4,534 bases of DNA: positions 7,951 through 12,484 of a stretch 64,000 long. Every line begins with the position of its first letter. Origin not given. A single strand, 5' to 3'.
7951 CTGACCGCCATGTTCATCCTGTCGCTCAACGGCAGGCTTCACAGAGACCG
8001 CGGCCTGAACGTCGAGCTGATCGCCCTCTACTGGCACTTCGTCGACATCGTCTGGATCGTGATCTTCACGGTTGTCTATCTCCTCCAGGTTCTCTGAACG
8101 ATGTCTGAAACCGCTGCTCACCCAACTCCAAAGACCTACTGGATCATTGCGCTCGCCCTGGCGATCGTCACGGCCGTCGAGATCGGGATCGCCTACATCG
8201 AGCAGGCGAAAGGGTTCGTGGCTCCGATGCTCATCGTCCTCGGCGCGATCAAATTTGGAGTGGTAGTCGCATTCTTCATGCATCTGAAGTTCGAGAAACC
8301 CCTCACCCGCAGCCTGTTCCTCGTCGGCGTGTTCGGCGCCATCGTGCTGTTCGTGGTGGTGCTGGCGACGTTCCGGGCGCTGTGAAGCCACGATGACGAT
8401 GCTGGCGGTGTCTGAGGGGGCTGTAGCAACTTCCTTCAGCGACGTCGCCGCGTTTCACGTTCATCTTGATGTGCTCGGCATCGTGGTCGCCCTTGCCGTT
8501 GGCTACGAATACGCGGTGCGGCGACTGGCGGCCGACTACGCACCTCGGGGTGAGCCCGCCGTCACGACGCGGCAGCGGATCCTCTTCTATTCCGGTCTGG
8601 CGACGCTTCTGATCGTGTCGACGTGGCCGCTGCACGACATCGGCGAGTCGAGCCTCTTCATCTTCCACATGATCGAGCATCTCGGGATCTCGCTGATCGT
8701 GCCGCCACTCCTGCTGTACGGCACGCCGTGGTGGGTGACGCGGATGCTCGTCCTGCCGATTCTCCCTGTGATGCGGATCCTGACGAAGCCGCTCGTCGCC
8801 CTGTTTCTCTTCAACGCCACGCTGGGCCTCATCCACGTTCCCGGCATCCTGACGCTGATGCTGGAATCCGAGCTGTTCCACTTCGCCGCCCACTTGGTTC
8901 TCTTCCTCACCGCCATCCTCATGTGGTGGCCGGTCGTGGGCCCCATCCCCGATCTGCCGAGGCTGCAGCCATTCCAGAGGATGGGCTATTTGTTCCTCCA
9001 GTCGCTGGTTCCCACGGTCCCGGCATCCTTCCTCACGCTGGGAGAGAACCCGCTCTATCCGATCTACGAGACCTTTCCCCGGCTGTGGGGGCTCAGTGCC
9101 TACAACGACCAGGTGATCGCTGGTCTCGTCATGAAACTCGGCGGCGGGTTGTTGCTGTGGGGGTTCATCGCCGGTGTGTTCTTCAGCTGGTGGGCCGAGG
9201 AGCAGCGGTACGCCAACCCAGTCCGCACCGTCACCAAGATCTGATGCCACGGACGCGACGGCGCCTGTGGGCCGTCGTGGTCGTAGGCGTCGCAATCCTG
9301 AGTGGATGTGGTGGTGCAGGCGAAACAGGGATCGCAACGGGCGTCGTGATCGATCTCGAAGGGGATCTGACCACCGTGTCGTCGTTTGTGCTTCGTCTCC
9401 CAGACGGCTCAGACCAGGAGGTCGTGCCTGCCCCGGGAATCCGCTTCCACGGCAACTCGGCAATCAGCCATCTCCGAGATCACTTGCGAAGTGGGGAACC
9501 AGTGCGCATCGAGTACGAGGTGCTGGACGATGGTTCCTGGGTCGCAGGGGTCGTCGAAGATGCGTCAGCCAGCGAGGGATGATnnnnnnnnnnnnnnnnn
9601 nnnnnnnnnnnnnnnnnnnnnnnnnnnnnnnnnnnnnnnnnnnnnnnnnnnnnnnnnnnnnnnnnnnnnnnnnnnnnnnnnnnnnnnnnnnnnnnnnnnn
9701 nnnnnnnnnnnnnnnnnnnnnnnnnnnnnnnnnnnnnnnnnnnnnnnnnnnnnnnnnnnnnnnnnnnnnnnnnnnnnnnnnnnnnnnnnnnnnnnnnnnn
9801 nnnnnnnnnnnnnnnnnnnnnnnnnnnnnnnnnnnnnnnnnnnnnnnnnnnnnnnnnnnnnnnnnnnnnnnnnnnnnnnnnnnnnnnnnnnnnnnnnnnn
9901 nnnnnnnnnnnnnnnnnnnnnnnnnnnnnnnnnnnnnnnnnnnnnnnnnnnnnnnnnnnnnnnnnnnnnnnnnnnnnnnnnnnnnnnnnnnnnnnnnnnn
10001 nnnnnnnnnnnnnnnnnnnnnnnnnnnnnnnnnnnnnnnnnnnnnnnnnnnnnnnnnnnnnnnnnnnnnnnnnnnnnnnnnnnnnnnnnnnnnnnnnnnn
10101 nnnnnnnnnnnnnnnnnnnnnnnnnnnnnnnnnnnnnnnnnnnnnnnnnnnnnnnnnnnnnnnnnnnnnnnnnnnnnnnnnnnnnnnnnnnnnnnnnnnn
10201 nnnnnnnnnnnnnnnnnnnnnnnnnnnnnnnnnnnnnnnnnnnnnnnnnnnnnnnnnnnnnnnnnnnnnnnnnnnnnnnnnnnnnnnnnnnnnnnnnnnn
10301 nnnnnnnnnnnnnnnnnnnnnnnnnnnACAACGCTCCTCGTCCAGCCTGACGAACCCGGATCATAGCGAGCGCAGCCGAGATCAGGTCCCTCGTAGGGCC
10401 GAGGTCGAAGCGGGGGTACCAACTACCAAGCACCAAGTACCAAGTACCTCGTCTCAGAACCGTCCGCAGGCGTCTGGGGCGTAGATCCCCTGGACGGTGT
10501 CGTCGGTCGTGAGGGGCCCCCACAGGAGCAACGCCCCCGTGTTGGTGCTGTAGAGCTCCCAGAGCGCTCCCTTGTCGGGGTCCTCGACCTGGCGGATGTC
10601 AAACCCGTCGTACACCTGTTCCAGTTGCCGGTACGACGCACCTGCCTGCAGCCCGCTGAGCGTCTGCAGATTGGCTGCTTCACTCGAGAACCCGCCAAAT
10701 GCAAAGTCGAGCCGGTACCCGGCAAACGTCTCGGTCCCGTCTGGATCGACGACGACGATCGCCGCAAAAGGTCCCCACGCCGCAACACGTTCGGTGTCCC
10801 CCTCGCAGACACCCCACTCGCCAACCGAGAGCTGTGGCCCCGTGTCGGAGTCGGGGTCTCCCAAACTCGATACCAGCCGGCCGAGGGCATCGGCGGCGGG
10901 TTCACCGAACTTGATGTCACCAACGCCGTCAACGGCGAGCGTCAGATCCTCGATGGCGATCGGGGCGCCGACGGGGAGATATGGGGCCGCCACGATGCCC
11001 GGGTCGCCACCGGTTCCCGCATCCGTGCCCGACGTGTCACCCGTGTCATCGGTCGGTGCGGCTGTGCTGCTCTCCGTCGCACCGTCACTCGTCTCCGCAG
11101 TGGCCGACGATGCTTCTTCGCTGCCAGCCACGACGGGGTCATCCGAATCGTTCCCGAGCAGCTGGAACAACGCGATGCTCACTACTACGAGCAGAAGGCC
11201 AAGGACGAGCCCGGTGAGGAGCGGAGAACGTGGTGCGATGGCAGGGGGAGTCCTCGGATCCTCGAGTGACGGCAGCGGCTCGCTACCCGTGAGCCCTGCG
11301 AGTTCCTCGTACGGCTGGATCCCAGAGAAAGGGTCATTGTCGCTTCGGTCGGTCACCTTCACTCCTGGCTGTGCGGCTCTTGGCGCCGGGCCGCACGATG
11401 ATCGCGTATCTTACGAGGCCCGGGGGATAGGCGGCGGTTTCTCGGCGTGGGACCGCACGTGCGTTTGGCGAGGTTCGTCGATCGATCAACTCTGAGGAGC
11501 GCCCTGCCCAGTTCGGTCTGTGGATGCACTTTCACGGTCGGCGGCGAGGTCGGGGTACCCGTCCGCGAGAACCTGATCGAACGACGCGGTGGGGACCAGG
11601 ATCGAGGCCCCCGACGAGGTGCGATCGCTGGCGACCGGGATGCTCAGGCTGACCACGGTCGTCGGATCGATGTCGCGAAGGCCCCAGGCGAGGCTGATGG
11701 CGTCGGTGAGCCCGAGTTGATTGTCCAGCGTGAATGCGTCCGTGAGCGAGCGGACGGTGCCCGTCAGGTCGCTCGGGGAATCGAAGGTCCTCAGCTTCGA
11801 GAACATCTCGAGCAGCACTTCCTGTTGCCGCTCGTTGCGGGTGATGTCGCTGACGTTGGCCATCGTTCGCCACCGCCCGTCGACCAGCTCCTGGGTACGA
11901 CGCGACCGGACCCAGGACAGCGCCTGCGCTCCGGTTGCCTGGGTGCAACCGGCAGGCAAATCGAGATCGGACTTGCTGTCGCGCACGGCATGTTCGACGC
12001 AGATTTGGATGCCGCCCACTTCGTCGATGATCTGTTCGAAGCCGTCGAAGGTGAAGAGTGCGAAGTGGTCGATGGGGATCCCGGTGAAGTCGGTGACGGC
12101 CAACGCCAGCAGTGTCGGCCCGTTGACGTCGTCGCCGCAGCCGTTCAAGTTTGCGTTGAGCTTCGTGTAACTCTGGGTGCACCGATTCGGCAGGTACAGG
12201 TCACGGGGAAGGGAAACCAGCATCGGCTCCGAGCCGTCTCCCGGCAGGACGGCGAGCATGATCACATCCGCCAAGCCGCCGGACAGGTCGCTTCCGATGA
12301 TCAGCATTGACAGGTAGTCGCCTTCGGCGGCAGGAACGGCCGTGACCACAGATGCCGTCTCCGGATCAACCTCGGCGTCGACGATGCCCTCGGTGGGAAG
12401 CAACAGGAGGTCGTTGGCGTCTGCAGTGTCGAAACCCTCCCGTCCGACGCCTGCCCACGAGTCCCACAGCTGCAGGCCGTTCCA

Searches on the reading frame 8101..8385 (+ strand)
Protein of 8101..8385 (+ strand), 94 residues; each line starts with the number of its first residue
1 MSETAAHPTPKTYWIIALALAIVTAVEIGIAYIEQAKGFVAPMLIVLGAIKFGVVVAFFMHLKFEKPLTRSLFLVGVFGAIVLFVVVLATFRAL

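Call 14: search_protein_families(library=pfam, proteins=[window:8101-8385:+], max_evalue=0.01)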
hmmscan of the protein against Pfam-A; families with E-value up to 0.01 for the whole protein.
window:8101-8385:+ (94 aa): 2 families
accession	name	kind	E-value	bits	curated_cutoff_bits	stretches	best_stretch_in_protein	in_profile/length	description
PF03626.19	COX4_pro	-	5e-12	46.5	28.9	1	14-85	1-72/72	Prokaryotic Cytochrome C oxidase subunit IV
PF01027.25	Bax1-I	-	0.0083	16.4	34.1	0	11-81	6-79/207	Inhibitor of apoptosis-promoting Bax1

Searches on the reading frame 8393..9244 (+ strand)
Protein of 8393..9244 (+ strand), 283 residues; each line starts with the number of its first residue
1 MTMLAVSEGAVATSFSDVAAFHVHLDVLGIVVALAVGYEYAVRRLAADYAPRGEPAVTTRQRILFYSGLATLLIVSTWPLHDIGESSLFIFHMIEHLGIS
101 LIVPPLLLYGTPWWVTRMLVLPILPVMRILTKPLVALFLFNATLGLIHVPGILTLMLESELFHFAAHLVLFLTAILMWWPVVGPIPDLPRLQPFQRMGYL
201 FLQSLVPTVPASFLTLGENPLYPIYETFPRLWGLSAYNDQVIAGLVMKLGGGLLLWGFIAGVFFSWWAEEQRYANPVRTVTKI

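Call 14: search_protein_families(library=pfam, proteins=[window:8393-9244:+], max_evalue=0.01)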
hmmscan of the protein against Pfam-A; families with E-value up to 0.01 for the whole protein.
window:8393-9244:+ (283 aa): 1 family
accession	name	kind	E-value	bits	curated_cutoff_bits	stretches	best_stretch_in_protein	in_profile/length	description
PF09678.15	Caa3_CtaG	-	6.9e-46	157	27.7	1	37-267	2-235/237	Cytochrome c oxidase caa3 assembly factor (Caa3_CtaG)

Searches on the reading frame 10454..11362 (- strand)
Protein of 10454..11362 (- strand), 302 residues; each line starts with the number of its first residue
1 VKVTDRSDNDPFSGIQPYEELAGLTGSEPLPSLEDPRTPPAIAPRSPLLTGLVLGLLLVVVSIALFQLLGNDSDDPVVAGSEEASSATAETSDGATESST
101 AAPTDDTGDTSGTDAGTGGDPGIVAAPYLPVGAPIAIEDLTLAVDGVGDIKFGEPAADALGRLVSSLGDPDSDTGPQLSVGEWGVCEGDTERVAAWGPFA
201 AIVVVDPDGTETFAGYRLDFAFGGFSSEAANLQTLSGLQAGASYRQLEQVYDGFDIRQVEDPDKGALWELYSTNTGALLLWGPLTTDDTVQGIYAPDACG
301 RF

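Call 14: search_protein_families(library=pfam, proteins=[window:10454-11362:-], max_evalue=0.01)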
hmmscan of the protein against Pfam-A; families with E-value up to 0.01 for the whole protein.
window:10454-11362:- (302 aa): 0 families

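Call 48: find_homologous_proteins(query=window:10454-11362:-, max_evalue=0.001)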
Query window:10454-11362:- (302 aa): 166 proteins with E <= 0.001 among 8000 candidates; the best 120 are listed.
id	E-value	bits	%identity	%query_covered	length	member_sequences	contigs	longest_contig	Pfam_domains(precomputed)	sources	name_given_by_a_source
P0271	1.6e-190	650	100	99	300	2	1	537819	-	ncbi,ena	-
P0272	1.3e-135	470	71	99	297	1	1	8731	-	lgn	-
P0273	3.8e-129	449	72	99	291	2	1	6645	-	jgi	jgi:hypothetical protein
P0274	4.1e-129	449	69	97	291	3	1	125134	-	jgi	jgi:hypothetical protein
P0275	9.4e-129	448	69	99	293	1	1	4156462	-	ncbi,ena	-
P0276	8.5e-128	444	69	99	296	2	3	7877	-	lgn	-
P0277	7.5e-127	441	71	99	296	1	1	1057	-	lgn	-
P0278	1.2e-124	434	68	99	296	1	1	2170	-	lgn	-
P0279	1.6e-122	427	68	99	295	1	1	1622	-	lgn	-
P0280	1.4e-121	424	69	99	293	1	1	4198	-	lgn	-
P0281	2.0e-120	420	67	99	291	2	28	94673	-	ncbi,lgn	-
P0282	8.2e-120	418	69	99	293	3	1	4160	-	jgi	jgi:hypothetical protein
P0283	6.7e-117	409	67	99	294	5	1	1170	-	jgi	jgi:hypothetical protein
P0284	2.8e-115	403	64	99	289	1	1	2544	-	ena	-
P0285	9.7e-115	402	67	99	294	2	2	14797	-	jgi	-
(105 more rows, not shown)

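Call 59: predict_structure(alignment_id=A3)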
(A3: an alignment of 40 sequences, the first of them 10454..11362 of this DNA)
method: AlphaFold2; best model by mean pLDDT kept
length: 302 residues; sequences in the alignment: 40
mean_pLDDT: 83.2   pTM: 0.62
mean pLDDT of the five models: 83.2, 83.2, 82.4, 82.1, 81.7
residues with pLDDT >= 90: 187; 70-90: 32; 50-70: 48; < 50: 35
segments of 3 or more residues with pLDDT < 50: 77-89, 94-100, 107-119
pLDDT, mean of each block of 10 residues (from residue 1): 60 68 64 73 80 96 88 51 45 49 51 46 81 98 98 98 98 96 95 98 97 98 93 97 97 98 96 97 98 95 81
secondary structure, 60 per line:
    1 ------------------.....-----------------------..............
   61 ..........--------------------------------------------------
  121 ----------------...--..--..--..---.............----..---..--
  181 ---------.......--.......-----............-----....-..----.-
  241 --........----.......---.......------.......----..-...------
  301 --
elements in order: H19-23 H47-70 H156-167 E190-196 E199-205 E211-219 H228-231 H244-250 E255-261 E265-271 E278-284 E292-294

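Call 62: fold_search(model_id=the predicted structure, library=pdb)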
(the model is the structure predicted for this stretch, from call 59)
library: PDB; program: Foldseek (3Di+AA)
matches with E <= 10: 617; with E <= 0.001: 0
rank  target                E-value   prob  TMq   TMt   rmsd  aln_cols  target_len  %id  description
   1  6y2p_A                4.3e-02  0.54  0.16  0.14  14.2       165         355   11  Escherichia coli RnlA-RnlB Toxin-Antitoxin System. (released 2021-04-14)
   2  6y2r_B                7.2e-02  0.25  0.13  0.12  14.5       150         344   12  Escherichia coli R255A RnlA endoribonuclease (single alanine mutant of RnlA) (released 2021-05-12)
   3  6y2s_A                1.1e-01  0.21  0.13  0.12  15.9       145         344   15  Escherichia coli R318A RnlA endoribonuclease (single alanine mutant of RnlA) (released 2021-03-31)
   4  4mxt                  2.0e-01  0.15  0.12  0.18  15.5       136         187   11  Crystal structure of an Outer-membrane lipoprotein carrier protein (BACUNI_04723) from Bacteroides uniformis ATCC 8492 a (released 2013-10-16)
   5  8u15_B                2.4e-01  0.25  0.14  0.06  13.2       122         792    8  The ternary complex structure of DDB1-CRBN-SALL4(ZF1,2)-short bound to CC-220 (released 2023-12-27)
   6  6rte_A                3.5e-01  0.09  0.12  0.09  14.0       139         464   12  Dihydro-heme d1 dehydrogenase NirN in complex with DHE (released 2019-06-19)
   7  8roy_B                3.7e-01  0.13  0.12  0.06  14.0       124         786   10  Structure of the human DDB1-DDA1-DCAF15 E3 ubiquitin ligase bound to compound furan 24 (released 2024-04-03)
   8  6in8                  3.9e-01  0.12  0.13  0.14  12.1       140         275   15  Crystal structure of MucB (released 2019-07-24)
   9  7rag_A                4.2e-01  0.25  0.15  0.25  14.3       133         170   10  Structure of the CwlD amidase from Clostridioides difficile in complex with the GerS lipoprotein (released 2021-09-08)
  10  9ivd_A                4.2e-01  0.11  0.11  0.05  14.0       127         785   10  Cryo-EM structure of CyclinD1 bound AMBRA1-DDB1 (released 2025-04-23)
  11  5ic7                  4.9e-01  0.18  0.13  0.12  12.1       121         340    7  Structure of the WD domain of UTP18 (released 2016-07-06)
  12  1mae_H                5.2e-01  0.11  0.14  0.12  13.0       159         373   12  The Active Site Structure of Methylamine Dehydrogenase: Hydrazines Identify C6 as the Reactive Site of the Tryptophan  (released 1994-01-31)
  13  6jau_A                5.2e-01  0.08  0.13  0.13  14.0       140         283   11  The complex structure of Pseudomonas aeruginosa MucA/MucB. (released 2020-01-29)
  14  2gu3                  5.5e-01  0.12  0.12  0.24  12.6       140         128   13  YpmB protein from Bacillus subtilis (released 2006-05-30)
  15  6td3_A                5.5e-01  0.12  0.11  0.05  14.2       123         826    7  Structure of DDB1 bound to CR8-engaged CDK12-cyclinK (released 2020-06-17)
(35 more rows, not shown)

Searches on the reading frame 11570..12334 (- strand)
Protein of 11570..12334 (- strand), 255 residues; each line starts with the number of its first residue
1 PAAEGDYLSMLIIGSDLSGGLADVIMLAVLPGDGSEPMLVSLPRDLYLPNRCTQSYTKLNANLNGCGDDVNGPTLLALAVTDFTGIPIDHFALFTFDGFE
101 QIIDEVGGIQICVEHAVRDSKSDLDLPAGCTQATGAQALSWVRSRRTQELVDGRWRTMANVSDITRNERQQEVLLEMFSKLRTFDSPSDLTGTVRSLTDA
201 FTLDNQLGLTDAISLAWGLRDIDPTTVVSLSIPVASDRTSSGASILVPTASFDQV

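Call 69: search_solved_structures(query=window:11570-12334:-, max_evalue=0.001, show_alignments=5)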
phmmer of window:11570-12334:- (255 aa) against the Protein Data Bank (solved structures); distinct sequences matched with E-value up to 0.001: 17.
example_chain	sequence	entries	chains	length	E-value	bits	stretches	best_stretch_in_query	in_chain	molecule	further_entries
5v8c_A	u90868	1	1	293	6e-17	65.2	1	16-229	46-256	Transcriptional regulator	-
3nxh_A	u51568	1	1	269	1.2e-11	47.9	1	20-186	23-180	transcriptional regulator yvhJ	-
6uf3_A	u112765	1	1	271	1.2e-11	47.8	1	20-186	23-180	Polyisoprenyl-teichoic acid--peptidoglycan teichoic acid transferase TagV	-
3nro_A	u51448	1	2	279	1.3e-10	44.4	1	9-218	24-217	Lmo1026 protein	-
3owq_A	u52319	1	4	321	3.7e-10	42.9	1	9-218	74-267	Lin1025 protein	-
3mej_A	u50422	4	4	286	2e-07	34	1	37-214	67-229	transcriptional regulator ywtF | Putative transcriptional regulator ywtF | Polyisoprenyl-teichoic acid--peptidoglycan teichoic acid transferase TagT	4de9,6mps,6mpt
6uf5_A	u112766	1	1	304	2.5e-07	33.7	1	37-213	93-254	Polyisoprenyl-teichoic acid--peptidoglycan teichoic acid transferase TagT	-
8qty_A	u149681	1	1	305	3.9e-07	33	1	22-198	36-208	Biofilm regulatory protein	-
3qfi_A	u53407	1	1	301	8.1e-07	32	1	19-189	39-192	Transcriptional regulator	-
6uf6_A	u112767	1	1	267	1.3e-06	31.3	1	6-149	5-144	Polyisoprenyl-teichoic acid--peptidoglycan teichoic acid transferase TagU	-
9cy9_A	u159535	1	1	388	2.1e-06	30.6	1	22-191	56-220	Biofilm regulatory protein A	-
6uex_A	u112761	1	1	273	2.3e-06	30.5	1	8-168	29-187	Regulatory protein MsrR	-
2xxp_A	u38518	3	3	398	1.2e-05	28.1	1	19-202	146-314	CPS2A | CPS2A, Integral membrane regulatory protein Wzg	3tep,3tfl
3pe5_A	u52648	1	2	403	2.9e-05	26.9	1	18-186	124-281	Uncharacterized protein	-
4de8_A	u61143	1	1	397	8.4e-05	25.4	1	20-202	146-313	Cps2A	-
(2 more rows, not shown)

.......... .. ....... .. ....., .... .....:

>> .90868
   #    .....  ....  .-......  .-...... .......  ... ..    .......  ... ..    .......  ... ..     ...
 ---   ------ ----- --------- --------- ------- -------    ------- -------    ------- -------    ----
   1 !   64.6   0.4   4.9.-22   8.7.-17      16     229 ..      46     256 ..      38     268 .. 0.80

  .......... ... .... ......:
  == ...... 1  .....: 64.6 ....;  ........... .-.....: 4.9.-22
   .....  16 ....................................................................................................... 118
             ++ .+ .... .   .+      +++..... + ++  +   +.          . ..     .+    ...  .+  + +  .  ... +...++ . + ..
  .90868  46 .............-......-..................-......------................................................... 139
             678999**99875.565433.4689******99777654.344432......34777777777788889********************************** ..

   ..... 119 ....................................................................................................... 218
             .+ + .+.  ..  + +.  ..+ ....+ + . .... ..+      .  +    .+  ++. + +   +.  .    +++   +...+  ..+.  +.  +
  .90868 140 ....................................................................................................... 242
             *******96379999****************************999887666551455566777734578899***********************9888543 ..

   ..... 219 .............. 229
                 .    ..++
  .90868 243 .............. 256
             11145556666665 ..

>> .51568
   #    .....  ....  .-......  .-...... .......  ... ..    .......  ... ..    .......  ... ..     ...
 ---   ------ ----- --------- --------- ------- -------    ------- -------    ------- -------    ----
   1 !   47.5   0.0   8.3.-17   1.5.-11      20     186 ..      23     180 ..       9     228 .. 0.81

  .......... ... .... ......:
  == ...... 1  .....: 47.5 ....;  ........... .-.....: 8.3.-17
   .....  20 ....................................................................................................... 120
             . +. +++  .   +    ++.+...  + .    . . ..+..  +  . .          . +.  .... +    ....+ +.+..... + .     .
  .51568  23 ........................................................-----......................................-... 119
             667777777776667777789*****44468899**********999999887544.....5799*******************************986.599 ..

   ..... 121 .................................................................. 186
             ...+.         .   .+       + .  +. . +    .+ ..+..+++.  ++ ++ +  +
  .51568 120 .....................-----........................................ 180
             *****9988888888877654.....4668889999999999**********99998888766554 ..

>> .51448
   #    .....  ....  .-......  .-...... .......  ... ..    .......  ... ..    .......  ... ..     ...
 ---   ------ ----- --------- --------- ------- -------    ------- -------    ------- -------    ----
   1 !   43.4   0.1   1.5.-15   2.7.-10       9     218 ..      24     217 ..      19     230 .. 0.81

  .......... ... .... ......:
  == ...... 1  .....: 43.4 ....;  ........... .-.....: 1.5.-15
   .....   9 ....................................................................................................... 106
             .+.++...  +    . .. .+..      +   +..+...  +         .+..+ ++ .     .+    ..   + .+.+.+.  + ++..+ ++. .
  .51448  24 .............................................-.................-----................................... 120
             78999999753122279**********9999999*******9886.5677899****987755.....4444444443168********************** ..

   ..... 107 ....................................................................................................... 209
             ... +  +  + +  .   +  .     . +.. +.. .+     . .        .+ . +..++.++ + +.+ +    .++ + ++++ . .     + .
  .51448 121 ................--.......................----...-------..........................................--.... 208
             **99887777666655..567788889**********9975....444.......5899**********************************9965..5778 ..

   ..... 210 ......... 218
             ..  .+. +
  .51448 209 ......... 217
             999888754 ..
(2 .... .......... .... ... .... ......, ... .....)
